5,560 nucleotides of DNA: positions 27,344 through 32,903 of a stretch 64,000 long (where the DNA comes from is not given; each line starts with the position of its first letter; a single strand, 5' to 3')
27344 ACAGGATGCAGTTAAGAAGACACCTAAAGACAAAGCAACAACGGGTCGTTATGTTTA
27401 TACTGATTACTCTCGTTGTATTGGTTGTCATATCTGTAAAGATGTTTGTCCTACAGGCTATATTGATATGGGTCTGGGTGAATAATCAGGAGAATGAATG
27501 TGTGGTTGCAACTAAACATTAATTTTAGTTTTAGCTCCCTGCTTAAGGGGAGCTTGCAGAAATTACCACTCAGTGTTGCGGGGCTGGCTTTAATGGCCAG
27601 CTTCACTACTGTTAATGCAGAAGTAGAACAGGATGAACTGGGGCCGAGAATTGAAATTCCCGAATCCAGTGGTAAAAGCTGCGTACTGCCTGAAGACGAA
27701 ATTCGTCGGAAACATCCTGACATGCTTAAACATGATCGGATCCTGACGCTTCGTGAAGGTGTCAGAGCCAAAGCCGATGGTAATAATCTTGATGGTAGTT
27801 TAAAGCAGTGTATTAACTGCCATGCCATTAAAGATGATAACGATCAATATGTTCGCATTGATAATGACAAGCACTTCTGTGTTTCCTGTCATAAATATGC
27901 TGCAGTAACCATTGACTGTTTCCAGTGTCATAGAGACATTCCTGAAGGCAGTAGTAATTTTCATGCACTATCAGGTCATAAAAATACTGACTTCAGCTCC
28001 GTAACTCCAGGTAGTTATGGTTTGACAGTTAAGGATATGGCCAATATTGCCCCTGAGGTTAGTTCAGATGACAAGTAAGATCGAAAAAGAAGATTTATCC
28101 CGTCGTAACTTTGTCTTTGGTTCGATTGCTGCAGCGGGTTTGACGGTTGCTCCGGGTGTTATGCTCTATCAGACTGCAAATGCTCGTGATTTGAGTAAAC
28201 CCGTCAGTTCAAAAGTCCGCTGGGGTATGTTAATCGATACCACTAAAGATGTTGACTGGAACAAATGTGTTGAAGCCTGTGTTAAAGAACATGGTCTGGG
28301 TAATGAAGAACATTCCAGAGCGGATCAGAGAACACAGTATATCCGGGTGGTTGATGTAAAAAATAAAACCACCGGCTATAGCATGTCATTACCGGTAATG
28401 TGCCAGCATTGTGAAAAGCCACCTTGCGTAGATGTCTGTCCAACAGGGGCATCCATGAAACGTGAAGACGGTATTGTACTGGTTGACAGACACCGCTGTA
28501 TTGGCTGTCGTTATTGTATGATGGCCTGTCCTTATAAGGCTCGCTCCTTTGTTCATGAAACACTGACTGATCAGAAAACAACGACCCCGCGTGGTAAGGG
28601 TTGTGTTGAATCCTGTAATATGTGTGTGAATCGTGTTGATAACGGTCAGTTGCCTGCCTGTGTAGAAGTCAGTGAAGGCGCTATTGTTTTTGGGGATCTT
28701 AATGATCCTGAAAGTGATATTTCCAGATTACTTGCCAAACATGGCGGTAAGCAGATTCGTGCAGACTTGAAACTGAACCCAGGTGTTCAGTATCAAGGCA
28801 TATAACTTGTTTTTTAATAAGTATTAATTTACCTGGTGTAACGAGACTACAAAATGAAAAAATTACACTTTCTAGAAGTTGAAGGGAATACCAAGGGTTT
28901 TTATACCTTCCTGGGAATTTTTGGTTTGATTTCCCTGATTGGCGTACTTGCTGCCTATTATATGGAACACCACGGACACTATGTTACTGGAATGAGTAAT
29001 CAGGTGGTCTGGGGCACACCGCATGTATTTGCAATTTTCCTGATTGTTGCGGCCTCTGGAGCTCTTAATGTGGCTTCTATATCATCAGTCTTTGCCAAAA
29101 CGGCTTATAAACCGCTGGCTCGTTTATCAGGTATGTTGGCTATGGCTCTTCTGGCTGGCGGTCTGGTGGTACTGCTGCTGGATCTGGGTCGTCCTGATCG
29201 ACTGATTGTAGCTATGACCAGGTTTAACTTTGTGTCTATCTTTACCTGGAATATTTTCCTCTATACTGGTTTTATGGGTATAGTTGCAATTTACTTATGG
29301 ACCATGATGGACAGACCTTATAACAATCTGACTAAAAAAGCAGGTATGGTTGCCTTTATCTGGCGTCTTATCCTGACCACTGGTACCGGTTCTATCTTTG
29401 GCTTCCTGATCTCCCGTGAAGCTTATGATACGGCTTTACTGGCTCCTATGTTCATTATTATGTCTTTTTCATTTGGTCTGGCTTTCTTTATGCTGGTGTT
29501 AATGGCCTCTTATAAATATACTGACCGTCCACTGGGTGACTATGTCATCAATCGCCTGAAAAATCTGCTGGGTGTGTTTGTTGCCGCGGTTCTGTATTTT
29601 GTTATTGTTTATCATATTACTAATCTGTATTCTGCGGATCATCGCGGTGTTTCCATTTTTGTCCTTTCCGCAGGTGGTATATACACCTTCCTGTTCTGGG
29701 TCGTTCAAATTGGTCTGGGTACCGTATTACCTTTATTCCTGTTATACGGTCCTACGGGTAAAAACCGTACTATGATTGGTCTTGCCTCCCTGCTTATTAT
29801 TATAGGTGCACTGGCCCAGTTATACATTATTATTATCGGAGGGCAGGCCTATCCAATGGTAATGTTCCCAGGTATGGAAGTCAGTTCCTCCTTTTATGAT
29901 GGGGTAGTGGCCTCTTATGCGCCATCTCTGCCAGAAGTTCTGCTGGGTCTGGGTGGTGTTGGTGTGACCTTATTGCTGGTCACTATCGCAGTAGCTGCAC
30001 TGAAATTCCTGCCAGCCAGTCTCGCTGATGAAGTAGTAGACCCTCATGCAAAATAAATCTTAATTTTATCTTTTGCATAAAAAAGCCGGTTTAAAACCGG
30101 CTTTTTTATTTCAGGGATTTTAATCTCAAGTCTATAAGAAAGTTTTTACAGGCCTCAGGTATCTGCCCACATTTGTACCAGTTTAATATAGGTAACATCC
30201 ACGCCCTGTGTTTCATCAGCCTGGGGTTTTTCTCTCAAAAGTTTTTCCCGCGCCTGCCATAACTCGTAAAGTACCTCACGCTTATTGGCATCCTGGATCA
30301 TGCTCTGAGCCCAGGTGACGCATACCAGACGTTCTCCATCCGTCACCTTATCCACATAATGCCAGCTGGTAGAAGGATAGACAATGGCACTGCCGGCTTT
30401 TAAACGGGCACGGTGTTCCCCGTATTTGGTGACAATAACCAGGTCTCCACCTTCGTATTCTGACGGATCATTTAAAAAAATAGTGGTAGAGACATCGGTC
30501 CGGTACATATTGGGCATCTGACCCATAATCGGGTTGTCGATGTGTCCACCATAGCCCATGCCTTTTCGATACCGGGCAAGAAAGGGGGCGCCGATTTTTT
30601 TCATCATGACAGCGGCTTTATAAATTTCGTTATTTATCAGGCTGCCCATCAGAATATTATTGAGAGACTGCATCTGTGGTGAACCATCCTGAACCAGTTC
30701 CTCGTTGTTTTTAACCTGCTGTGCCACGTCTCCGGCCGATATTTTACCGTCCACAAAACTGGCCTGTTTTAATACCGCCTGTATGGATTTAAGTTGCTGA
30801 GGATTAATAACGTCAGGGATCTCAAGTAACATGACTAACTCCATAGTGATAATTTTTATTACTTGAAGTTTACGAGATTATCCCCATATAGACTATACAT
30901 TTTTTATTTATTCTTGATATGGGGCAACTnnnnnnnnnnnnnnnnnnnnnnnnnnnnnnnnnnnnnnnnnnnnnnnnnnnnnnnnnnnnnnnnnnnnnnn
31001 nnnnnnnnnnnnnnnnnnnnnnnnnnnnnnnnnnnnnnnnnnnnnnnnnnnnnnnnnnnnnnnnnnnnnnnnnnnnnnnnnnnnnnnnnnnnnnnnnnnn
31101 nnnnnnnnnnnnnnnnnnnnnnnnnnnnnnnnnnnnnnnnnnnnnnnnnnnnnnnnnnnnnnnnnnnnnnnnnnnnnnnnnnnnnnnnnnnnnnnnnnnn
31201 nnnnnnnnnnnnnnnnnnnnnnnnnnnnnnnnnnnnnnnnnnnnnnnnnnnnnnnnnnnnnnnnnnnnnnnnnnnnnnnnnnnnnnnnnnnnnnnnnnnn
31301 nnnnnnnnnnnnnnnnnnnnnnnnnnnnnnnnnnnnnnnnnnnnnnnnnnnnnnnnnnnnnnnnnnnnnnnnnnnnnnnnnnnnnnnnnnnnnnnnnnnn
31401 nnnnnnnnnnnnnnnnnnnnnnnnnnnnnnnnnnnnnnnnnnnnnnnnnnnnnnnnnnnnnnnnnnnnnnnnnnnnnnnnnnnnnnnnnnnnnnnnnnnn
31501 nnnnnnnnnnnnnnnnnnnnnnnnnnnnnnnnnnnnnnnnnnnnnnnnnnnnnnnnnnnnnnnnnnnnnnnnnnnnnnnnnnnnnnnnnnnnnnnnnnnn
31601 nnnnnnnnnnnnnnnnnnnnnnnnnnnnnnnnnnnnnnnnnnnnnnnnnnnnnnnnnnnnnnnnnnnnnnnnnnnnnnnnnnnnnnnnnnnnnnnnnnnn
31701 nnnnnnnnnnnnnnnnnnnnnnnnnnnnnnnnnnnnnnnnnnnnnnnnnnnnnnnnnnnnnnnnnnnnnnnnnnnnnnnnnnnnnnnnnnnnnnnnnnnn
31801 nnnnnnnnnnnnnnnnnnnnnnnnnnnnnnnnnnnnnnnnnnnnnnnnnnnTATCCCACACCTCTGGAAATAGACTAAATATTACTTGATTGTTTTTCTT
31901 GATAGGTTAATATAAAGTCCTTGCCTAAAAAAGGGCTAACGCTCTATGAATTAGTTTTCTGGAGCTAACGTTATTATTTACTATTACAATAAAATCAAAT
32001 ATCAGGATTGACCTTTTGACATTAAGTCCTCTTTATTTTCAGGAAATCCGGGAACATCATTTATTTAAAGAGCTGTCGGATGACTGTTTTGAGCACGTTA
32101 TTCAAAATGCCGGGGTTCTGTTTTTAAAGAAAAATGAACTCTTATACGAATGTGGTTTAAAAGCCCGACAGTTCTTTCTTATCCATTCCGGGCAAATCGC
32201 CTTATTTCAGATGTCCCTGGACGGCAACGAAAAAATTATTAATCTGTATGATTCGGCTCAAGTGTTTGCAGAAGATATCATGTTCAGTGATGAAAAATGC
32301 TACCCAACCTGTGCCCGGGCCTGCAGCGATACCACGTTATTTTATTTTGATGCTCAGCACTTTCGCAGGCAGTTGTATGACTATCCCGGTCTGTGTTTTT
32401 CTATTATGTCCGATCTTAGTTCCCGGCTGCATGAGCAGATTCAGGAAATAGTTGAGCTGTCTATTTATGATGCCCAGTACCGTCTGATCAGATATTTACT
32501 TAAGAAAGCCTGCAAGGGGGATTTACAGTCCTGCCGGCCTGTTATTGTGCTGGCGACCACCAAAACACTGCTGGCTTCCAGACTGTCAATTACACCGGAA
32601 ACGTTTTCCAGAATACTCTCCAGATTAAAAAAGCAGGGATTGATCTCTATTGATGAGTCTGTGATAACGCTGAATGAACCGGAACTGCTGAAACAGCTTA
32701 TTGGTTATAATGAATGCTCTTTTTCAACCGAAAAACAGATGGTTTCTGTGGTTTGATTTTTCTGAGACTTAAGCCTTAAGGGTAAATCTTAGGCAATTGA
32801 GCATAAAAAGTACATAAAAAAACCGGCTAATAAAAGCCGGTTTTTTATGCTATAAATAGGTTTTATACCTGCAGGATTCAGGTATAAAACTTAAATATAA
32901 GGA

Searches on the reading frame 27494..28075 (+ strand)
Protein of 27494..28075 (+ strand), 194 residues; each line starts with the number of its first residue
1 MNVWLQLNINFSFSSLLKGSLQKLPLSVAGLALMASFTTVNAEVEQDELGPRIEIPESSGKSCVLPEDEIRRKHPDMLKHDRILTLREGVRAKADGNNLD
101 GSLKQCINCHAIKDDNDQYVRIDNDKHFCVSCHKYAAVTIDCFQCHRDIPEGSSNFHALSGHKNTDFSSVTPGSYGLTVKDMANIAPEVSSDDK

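Call 82: search_protein_families(library=ncbifam, proteins=[window:27494-28075:+], max_evalue=0.001)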
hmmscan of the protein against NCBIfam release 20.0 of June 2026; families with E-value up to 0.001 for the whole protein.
window:27494-28075:+ (194 aa): 2 families
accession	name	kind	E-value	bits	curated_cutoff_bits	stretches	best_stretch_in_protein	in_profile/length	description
NF038038.1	cytoc_DsrJ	equivalog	5.7e-18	65.4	100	1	36-146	20-121/121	sulfate reduction electron transfer complex DsrMKJOP subunit DsrJ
NF045713.1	CxxCH_16_HmcA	equivalog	0.00036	19.2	400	1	102-153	317-375/541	sulfate respiration complex hexadecaheme cytochrome HmcA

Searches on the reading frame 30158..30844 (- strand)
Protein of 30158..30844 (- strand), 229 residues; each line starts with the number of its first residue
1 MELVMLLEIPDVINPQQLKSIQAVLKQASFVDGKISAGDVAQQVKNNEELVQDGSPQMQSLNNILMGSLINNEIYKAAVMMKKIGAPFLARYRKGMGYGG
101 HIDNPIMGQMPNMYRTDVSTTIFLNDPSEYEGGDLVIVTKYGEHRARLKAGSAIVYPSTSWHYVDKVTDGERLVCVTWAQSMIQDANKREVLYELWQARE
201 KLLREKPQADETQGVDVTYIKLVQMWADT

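Call 79: search_protein_families(library=pfam, proteins=[window:30158-30844:-], max_evalue=0.00001)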
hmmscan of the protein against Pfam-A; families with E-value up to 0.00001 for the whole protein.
window:30158-30844:- (229 aa): 1 family
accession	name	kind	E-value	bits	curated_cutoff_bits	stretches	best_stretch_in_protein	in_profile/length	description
PF13640.12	2OG-FeII_Oxy_3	-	1.5e-12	48.8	27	1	89-179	3-97/98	2OG-Fe(II) oxygenase superfamily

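Call 82: search_protein_families(library=ncbifam, proteins=[window:30158-30844:-], max_evalue=0.001)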
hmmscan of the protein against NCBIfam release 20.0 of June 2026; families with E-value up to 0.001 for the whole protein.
window:30158-30844:- (229 aa): 4 families
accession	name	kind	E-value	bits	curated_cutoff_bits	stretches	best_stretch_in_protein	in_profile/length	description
NF003974.0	PRK05467.1-3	equivalog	2.7e-68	229.8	143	1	5-228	1-221/221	Fe2+-dependent dioxygenase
NF003975.0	PRK05467.1-4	equivalog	1.1e-65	221.3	180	1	5-228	1-225/226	Fe2+-dependent dioxygenase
NF003973.0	PRK05467.1-2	equivalog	6.6e-50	169.8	336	1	5-229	1-227/227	Fe2+-dependent dioxygenase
NF003972.0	PRK05467.1-1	equivalog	1.1e-45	155.8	399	1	5-228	1-224/225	PKHD-type hydroxylase YbiX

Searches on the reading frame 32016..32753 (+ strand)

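Call 79: search_protein_families(library=pfam, proteins=[window:32016-32753:+], max_evalue=0.00001)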
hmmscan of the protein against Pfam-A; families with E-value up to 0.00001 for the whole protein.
window:32016-32753:+ (246 aa): 2 families
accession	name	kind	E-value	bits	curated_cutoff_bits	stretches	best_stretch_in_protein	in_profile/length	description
PF13545.12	HTH_Crp_2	-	9.6e-14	51.6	27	1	156-228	2-70/70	Crp-like helix-turn-helix domain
PF00027.35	cNMP_binding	-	4.5e-13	49.4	27.5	1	36-120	3-86/89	Cyclic nucleotide-binding domain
